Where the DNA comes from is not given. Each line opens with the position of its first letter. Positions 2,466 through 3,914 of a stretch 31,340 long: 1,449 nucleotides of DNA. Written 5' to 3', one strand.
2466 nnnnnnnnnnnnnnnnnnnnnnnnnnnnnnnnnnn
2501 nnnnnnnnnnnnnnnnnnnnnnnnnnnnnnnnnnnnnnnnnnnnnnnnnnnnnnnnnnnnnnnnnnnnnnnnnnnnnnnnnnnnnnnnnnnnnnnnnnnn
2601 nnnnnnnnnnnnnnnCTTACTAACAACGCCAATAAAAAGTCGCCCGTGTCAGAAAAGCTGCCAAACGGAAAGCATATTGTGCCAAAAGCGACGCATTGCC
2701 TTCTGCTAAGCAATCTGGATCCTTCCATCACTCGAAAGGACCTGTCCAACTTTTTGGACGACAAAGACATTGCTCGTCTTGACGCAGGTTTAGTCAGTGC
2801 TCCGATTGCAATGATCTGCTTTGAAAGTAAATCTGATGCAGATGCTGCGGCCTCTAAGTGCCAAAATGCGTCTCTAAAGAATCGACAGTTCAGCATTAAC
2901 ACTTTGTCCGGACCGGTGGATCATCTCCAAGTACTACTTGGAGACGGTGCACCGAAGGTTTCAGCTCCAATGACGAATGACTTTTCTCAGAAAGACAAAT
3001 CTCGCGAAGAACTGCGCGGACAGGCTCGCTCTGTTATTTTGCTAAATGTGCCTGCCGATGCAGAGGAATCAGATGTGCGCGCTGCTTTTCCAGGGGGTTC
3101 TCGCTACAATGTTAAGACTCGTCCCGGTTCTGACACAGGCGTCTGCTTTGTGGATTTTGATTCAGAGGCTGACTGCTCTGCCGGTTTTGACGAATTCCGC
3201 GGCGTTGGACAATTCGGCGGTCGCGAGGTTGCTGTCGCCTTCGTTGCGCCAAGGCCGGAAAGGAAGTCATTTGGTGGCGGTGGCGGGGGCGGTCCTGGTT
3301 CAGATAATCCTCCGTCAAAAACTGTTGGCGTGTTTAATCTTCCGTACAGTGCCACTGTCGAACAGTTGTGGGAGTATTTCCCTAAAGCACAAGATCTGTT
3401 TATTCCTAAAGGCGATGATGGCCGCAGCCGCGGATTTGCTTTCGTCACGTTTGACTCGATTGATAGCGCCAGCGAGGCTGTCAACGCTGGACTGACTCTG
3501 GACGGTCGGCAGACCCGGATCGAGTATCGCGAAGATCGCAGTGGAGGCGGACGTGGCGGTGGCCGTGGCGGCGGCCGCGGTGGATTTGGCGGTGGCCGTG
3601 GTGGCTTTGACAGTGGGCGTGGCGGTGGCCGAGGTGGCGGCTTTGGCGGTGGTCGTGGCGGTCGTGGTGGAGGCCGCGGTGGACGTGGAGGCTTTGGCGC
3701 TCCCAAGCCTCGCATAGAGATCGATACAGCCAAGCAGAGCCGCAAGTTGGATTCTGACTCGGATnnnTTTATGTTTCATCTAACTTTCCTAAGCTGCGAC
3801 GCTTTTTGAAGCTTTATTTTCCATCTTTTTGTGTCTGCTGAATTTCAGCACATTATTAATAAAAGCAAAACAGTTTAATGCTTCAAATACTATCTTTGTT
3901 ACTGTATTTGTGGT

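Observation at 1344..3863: Intronless nucleolin-like gene with near-identical in-frame tandem repeats: a possible functional retrogene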

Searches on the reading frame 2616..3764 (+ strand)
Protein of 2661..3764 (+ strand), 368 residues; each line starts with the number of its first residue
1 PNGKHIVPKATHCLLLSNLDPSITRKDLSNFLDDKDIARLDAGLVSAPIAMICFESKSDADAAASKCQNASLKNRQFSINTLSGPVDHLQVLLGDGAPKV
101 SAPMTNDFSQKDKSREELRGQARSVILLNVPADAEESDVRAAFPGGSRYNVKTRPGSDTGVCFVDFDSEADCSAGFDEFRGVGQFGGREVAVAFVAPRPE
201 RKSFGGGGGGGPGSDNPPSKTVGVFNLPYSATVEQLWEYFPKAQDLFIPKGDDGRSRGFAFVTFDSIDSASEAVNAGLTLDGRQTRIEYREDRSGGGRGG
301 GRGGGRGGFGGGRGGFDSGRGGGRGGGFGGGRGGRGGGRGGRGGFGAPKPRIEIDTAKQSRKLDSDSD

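Call 11: find_homologous_proteins(query=window:2661-3764:+, max_evalue=0.00001)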
Query seq(368 aa) (368 aa): 682 proteins with E <= 0.00001 among 8000 candidates; the best 120 are listed.
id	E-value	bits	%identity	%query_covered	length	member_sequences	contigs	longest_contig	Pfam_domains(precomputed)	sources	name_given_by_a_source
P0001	2.5e-162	558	99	68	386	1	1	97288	PF00076.29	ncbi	ncbi:hypothetical protein BOX15_Mlig016750g1, partial [Macrostomum lignano]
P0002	2.1e-54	203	49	46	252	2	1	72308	PF00076.29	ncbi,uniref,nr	ncbi:hypothetical protein BOX15_Mlig024481g1 [Macrostomum lignano]|uniref:RRM domain-containing prot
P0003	1.5e-35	141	41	21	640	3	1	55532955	PF28442.1,PF00076.29,PF26250.1,PF22976.3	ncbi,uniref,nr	ncbi:nucleolin isoform X2 [Carassius gibelio]|uniref:nucleolin isoform X2 n=1 Tax=Carassius gibelio 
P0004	6.6e-34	136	30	46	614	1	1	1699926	PF28442.1,PF00076.29,PF16842.12,PF26250.1,PF22976.3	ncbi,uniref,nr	ncbi:PREDICTED: nucleolin isoform X3 [Cyprinodon variegatus]|uniref:nucleolin isoform X3 n=1 Tax=Cyp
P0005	7.8e-34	136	29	47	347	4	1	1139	PF08777.18,PF28442.1,PF00076.29,PF11835.15,PF26250.1,PF18440.8,PF28441.1,PF22976.3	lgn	-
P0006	1.3e-33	135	37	24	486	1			PF28442.1,PF00076.29,PF26250.1,PF22976.3,PF11608.14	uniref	uniref:Nucleolin n=1 Tax=Cyprinus carpio TaxID=7962 RepID=A0A8C2ANN3_CYPCA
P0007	3.4e-33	133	41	21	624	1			PF28442.1,PF00076.29,PF26250.1,PF22976.3,PF11608.14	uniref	uniref:Nucleolin n=1 Tax=Cyprinus carpio carpio TaxID=630221 RepID=A0A9J8AG03_CYPCA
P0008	1.4e-32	131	28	46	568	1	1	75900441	PF08777.18,PF28442.1,PF00076.29,PF11835.15,PF26250.1,PF18440.8,PF28441.1,PF22976.3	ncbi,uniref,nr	ncbi:hypothetical protein E5288_WYG000217 [Bos mutus]|uniref:Nucleolin n=1 Tax=Bos mutus TaxID=72004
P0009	1.7e-32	131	26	77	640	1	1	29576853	PF28442.1,PF00076.29,PF26250.1,PF28441.1,PF22976.3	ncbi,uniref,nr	ncbi:PREDICTED: nucleolin isoform X4 [Ceratotherium simum simum]|uniref:Nucleolin n=1 Tax=Ceratother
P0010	2.2e-32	131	41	21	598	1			PF28442.1,PF00076.29,PF26250.1,PF22976.3,PF11608.14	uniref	uniref:Nucleolin n=1 Tax=Cyprinus carpio carpio TaxID=630221 RepID=A0A9J8DK99_CYPCA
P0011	2.5e-32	131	28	46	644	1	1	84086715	PF28442.1,PF00076.29,PF26250.1,PF28441.1,PF22976.3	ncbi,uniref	ncbi:unnamed protein product [Pipistrellus nathusii]|uniref:Nucleolin n=1 Tax=Pipistrellus nathusii 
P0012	3.4e-32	130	41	21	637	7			PF28442.1,PF00076.29,PF26250.1,PF22976.3,PF11608.14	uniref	uniref:Nucleolin n=1 Tax=Cyprinus carpio TaxID=7962 RepID=A0A8C1ZFP4_CYPCA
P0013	6.2e-32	129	27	46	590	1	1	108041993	PF28442.1,PF00076.29,PF26250.1,PF28441.1,PF22976.3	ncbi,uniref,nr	ncbi:nucleolin isoform X3 [Enhydra lutris kenyoni]|uniref:Nucleolin n=1 Tax=Enhydra lutris kenyoni T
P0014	9.9e-32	129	29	46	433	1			PF08777.18,PF28442.1,PF00076.29,PF16842.12,PF26250.1,PF19977.6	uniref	uniref:Nucleolin n=1 Tax=Seriola dumerili TaxID=41447 RepID=A0A3B4TR16_SERDU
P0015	1.5e-31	128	38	22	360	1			PF28442.1,PF00076.29,PF26250.1,PF22976.3,PF11608.14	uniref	uniref:Nucleolin n=2 Tax=Cyprinus carpio TaxID=7962 RepID=A0A8C1MR09_CYPCA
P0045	1.3e-27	115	26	88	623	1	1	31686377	PF00076.29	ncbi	ncbi:nucleolin, partial [Biomphalaria glabrata]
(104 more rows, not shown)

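Call 14: find_encoding_contigs(protein=P0001, flank=8000, max_places=6)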
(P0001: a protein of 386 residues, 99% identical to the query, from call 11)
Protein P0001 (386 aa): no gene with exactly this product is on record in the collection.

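Call 15: find_encoding_contigs(protein=P0002, flank=8000, max_places=6)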
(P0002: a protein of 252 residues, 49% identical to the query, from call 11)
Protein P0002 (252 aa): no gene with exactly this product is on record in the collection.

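Call 27: find_encoding_contigs(protein=P0045, flank=3000, max_places=2)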
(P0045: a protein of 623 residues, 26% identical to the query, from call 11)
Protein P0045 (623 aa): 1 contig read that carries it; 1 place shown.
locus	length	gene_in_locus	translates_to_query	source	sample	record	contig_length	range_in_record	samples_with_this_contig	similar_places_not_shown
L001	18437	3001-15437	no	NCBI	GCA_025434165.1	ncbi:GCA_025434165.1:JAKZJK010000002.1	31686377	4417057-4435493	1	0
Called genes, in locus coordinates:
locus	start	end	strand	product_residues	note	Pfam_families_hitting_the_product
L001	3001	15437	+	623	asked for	PF00076:RRM_1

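Call 33: search_protein_representatives(protein=window:2616-3578:+)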
Query: 321 residues. Proteins with E-value up to 0.001 (for the whole library): 2738; up to 1e-10: 220; up to 1e-30: 5. The best 150 are listed.
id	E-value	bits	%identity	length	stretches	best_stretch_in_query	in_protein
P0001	4.4e-173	591.4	99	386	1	1-266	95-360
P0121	4.3e-63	230.1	35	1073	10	144-310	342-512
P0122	2.8e-58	214.2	47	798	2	114-320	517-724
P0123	6.4e-40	153.9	35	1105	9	140-309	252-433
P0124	4.9e-36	141.2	29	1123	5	127-310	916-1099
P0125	1.9e-30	122.8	38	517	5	200-313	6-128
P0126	1.2e-28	116.9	35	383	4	228-305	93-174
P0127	1.3e-28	116.8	28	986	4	146-319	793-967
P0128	4.8e-26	108.4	35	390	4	226-309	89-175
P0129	3.7e-25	105.4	36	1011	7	231-319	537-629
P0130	1.5e-24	103.5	38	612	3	209-316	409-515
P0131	3.7e-24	102.2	36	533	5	228-304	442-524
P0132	1.4e-22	97.0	30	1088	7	135-290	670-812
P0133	8.6e-22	94.4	34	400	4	199-304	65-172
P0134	3.5e-20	89.1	30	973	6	100-281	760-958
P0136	4.7e-19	85.4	29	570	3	128-303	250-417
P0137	9.0e-19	84.5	27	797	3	131-318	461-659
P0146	5.4e-17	78.6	28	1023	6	11-309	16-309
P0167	2.7e-15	73.0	30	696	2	132-319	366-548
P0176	6.4e-15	71.8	30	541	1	13-319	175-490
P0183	1.2e-14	70.9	36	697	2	135-321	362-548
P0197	6.0e-14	68.6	36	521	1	139-317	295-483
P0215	2.9e-13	66.4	35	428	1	139-320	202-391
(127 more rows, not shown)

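Call 35: list_cluster_members(proteins=[P0121, P0122, P0123, P0124, P0127, P0001, P0002])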
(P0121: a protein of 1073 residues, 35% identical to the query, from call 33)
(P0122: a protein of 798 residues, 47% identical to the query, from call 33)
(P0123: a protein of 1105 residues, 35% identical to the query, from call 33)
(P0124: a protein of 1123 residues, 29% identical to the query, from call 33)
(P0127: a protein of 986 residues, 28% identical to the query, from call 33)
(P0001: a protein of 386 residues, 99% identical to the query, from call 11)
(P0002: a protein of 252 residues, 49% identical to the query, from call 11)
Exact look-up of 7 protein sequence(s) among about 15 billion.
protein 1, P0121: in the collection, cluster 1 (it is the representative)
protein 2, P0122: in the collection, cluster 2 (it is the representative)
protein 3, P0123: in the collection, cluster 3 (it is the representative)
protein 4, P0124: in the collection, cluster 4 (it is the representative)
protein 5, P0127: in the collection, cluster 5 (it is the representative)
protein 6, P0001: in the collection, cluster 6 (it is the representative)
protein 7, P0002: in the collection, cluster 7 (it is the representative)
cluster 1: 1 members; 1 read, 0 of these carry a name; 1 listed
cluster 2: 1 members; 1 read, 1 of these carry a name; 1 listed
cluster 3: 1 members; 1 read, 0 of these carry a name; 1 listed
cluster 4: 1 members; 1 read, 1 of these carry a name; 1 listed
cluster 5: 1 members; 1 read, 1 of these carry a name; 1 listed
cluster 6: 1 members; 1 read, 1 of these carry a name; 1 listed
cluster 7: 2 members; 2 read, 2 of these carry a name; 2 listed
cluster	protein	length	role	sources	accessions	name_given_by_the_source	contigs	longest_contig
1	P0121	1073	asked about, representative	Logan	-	-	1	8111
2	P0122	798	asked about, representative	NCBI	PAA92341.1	hypothetical protein BOX15_Mlig030448g3, partial [Macrostomum lignano]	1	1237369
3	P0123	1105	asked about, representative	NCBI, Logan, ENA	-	-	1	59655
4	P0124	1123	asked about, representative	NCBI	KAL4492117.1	hypothetical protein ABPG73_003065 [Tetrahymena malaccensis]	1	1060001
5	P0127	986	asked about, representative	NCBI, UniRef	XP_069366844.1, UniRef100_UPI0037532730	nucleolin-like isoform X4 [Paralichthys olivaceus] | nucleolin-like isoform X4 n=1 Tax=Paralichthys olivaceus TaxID=8255 RepID=UPI0037532730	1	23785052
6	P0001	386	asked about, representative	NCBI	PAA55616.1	hypothetical protein BOX15_Mlig016750g1, partial [Macrostomum lignano]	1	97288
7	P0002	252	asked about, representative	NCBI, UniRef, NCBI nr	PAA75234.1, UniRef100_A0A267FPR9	hypothetical protein BOX15_Mlig024481g1 [Macrostomum lignano] | RRM domain-containing protein n=1 Tax=Macrostomum lignano TaxID=282301 ...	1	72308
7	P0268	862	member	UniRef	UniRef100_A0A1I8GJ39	RRM domain-containing protein n=1 Tax=Macrostomum lignano TaxID=282301 ...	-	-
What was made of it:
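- Species: the top hit is M. lignano BOX15_Mlig016750g1 at 99% identity (calls 11, 35).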

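Call 36: find_encoding_contigs(protein=P0122, flank=6000, max_places=4)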
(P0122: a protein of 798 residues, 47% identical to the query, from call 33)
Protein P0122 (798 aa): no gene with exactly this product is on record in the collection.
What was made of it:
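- The intron status of paralogue B is unknown (calls 15, 36).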

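Call 54: list_cluster_members(proteins=[P0176, P0146, P0137, P0136, P0167, P0183, P0197, P0215, P0130, P0125])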
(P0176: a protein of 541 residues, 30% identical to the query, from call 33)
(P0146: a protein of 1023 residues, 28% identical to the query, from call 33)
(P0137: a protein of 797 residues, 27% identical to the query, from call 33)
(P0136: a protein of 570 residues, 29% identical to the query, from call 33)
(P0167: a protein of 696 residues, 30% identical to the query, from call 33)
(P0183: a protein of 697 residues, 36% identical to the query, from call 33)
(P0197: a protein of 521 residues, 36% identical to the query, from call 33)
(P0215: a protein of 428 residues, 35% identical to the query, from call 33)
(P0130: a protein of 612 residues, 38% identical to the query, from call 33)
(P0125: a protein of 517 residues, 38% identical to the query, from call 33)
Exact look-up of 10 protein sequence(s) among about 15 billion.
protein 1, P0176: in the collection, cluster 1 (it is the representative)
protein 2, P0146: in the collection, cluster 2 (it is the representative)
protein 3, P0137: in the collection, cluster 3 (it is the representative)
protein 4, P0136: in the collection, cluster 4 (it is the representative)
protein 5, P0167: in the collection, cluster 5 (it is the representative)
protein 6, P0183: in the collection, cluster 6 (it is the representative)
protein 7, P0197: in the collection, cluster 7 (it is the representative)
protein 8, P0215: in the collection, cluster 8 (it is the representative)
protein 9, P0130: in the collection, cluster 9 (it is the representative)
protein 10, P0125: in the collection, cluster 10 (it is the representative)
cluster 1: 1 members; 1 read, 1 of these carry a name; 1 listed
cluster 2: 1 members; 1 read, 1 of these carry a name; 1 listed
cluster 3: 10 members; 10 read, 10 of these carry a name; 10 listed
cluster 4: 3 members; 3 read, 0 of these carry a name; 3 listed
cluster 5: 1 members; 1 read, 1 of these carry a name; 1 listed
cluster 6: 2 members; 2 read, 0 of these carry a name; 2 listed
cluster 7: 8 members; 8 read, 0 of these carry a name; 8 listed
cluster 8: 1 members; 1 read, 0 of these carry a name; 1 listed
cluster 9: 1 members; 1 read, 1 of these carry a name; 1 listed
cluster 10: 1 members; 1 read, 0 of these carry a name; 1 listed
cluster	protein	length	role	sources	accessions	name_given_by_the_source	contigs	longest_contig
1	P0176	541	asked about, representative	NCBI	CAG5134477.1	unnamed protein product, partial [Candidula unifasciata]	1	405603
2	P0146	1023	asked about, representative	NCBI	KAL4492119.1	hypothetical protein ABPG73_003067 [Tetrahymena malaccensis]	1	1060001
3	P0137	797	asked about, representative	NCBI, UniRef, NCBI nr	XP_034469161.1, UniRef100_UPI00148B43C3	nucleolin-like isoform X2 [Hippoglossus hippoglossus] | nucleolin-like isoform X2 n=1 Tax=Hippoglossus hippoglossus TaxID=8267 RepID=UPI00148B43C3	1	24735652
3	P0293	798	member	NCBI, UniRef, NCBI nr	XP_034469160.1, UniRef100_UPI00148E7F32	nucleolin-like isoform X1 [Hippoglossus hippoglossus] | nucleolin-like isoform X1 n=2 Tax=Hippoglossus hippoglossus TaxID=8267 RepID=UPI00148E7F32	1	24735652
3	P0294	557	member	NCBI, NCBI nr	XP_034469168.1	nucleolin-like isoform X8 [Hippoglossus hippoglossus]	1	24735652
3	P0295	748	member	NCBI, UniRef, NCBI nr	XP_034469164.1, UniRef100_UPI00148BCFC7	nucleolin-like isoform X5 [Hippoglossus hippoglossus] | nucleolin-like isoform X5 n=1 Tax=Hippoglossus hippoglossus TaxID=8267 RepID=UPI00148BCFC7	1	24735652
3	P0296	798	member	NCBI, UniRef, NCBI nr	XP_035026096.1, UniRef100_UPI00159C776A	nucleolin isoform X1 [Hippoglossus stenolepis] | nucleolin isoform X1 n=1 Tax=Hippoglossus stenolepis TaxID=195615 RepID=UPI00159C776A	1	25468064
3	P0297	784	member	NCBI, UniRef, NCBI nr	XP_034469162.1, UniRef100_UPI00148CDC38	nucleolin-like isoform X3 [Hippoglossus hippoglossus] | nucleolin-like isoform X3 n=1 Tax=Hippoglossus hippoglossus TaxID=8267 RepID=UPI00148CDC38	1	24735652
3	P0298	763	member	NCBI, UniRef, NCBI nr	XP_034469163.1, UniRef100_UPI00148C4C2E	nucleolin-like isoform X4 [Hippoglossus hippoglossus] | nucleolin-like isoform X4 n=1 Tax=Hippoglossus hippoglossus TaxID=8267 RepID=UPI00148C4C2E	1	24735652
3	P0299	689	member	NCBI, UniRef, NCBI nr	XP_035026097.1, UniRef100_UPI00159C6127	nucleolin isoform X2 [Hippoglossus stenolepis] | nucleolin isoform X2 n=1 Tax=Hippoglossus stenolepis TaxID=195615 RepID=UPI00159C6127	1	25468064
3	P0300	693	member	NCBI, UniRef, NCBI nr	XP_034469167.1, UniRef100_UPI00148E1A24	nucleolin-like isoform X7 [Hippoglossus hippoglossus] | nucleolin-like isoform X7 n=1 Tax=Hippoglossus hippoglossus TaxID=8267 RepID=UPI00148E1A24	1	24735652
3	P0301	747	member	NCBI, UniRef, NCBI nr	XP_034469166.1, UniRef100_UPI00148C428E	nucleolin-like isoform X6 [Hippoglossus hippoglossus] | nucleolin-like isoform X6 n=1 Tax=Hippoglossus hippoglossus TaxID=8267 RepID=UPI00148C428E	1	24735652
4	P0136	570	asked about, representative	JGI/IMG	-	-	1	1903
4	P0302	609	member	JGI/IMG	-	-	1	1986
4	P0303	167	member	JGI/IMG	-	-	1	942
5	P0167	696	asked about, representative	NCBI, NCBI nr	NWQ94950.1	NUCL protein, partial [Burhinus bistriatus] | NUCL protein [Burhinus bistriatus]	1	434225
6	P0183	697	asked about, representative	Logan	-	-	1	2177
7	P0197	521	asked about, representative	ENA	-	-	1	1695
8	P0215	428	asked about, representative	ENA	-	-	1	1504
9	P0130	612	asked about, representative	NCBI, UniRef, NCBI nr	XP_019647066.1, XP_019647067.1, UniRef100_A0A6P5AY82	PREDICTED: nucleolin-like isoform X5 [Branchiostoma belcheri] | Nucleolin-like isoform X4 n=1 Tax=Branchiostoma belcheri TaxID=7741 RepID=A0A6P5AY82_BRABE | PREDICTED: nucleolin-like isoform X4 [Branchiostoma belcheri]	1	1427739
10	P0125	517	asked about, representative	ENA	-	-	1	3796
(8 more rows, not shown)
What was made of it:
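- Named relatives are nucleolins from fish to amphioxus and snails (calls 11, 54).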

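Call 59: predict_structure(alignment_id=A1)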
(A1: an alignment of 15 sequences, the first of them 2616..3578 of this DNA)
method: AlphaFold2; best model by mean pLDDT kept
length: 321 residues; sequences in the alignment: 15
mean_pLDDT: 70.1   pTM: 0.33
mean pLDDT of the five models: 70.1, 69.2, 67.1, 66.8, 66.2
residues with pLDDT >= 90: 51; 70-90: 164; 50-70: 26; < 50: 80
segments of 3 or more residues with pLDDT < 50: 1-24, 101-128, 213-228, 310-321
pLDDT, mean of each block of 10 residues (from residue 1): 32 32 62 81 78 75 77 85 81 72 36 25 39 72 86 87 78 81 86 77 79 41 37 89 91 92 88 93 91 84 79 38 43
secondary structure, 60 per line:
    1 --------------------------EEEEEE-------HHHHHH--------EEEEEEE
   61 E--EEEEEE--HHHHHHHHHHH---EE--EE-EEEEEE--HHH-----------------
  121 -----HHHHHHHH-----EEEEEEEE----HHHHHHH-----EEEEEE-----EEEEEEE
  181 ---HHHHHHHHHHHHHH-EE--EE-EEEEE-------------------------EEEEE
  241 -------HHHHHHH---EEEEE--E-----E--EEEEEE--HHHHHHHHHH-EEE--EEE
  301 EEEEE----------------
elements in order: E27-32 H40-45 E54-61 E64-69 H72-82 E93-98 H126-133 E139-146 H151-157 E163-168 E174-180 H184-197 E206-210 E236-240 H248-254 E258-262 E274-279 H282-291 E293-295 E298-305
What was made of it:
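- Checked: AlphaFold gives three beta-alpha-beta-beta-alpha-beta modules at aa 451-522, 563-634 and 660-729, with block pLDDT of 72-93 (call 59).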

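Call 62: fold_search(model_id=the predicted structure, library=pdb)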
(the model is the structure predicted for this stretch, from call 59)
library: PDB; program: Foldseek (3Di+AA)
matches with E <= 10: 1735; with E <= 0.001: 538
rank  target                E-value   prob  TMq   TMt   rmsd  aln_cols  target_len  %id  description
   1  3vf0_B                1.4e-13  1.00  0.21  0.24  16.5       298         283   15  Raver1 in complex with metavinculin L954 deletion mutant (released 2012-07-25)
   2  3h2u_B                2.3e-12  1.00  0.21  0.25  17.4       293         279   16  Human raver1 RRM1, RRM2, and RRM3 domains in complex with human vinculin tail domain Vt (released 2009-07-28)
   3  3smz                  2.9e-12  1.00  0.22  0.25  16.7       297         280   15  Human raver1 RRM1-3 domains (residues 39-320) (released 2011-08-10)
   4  3h2u_D                9.4e-12  1.00  0.21  0.24  16.5       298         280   15  Human raver1 RRM1, RRM2, and RRM3 domains in complex with human vinculin tail domain Vt (released 2009-07-28)
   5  4p6q                  3.6e-11  1.00  0.33  0.36  14.1       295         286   15  The crystal structure of the Split End protein SHARP adds a new layer of complexity to proteins containing RNA Recogniti (released 2014-05-14)
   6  2ghp_B                1.1e-10  1.00  0.21  0.28  19.6       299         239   14  Crystal structure of the N-terminal 3 RNA binding domains of the yeast splicing factor Prp24 (released 2006-04-25)
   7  6aso_A                2.3e-10  1.00  0.22  0.20  20.9       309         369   16  Structure of yeast U6 snRNP with 3'-phosphate terminated U6 RNA (released 2018-05-09)
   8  6wmz_A                3.1e-10  1.00  0.22  0.23  15.7       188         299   21  Crystal structure of human SFPQ/NONO complex (released 2021-04-28)
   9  7pu5_H                3.5e-10  1.00  0.20  0.27  15.9       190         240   22  Structure of SFPQ-NONO complex (released 2022-03-16)
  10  7pu5_B                4.7e-10  1.00  0.21  0.27  15.9       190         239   22  Structure of SFPQ-NONO complex (released 2022-03-16)
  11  5en1_A                5.4e-10  1.00  0.24  0.40  17.0       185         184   22  Crystal structure of hnRNPA2B1 in complex with RNA (released 2016-11-09)
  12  2ghp_A                5.4e-10  1.00  0.21  0.29  19.5       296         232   12  Crystal structure of the N-terminal 3 RNA binding domains of the yeast splicing factor Prp24 (released 2006-04-25)
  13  9gni_DE               9.3e-10  1.00  0.21  0.29  16.1       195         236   22  NONO/SFPQ filament: composite structure (released 2025-09-17)
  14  4qqb_A                9.9e-10  1.00  0.22  0.40  14.4       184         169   22  Structural basis for the assembly of the SXL-UNR translation regulatory complex (released 2014-09-03)
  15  8x0n_A                9.9e-10  1.00  0.23  0.40  16.7       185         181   20  The molecular mechanism of hnRNPA1 recognize TERRA RNA. (released 2024-11-06)
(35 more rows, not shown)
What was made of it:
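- Checked: The best Foldseek matches are three-RRM proteins (call 62).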
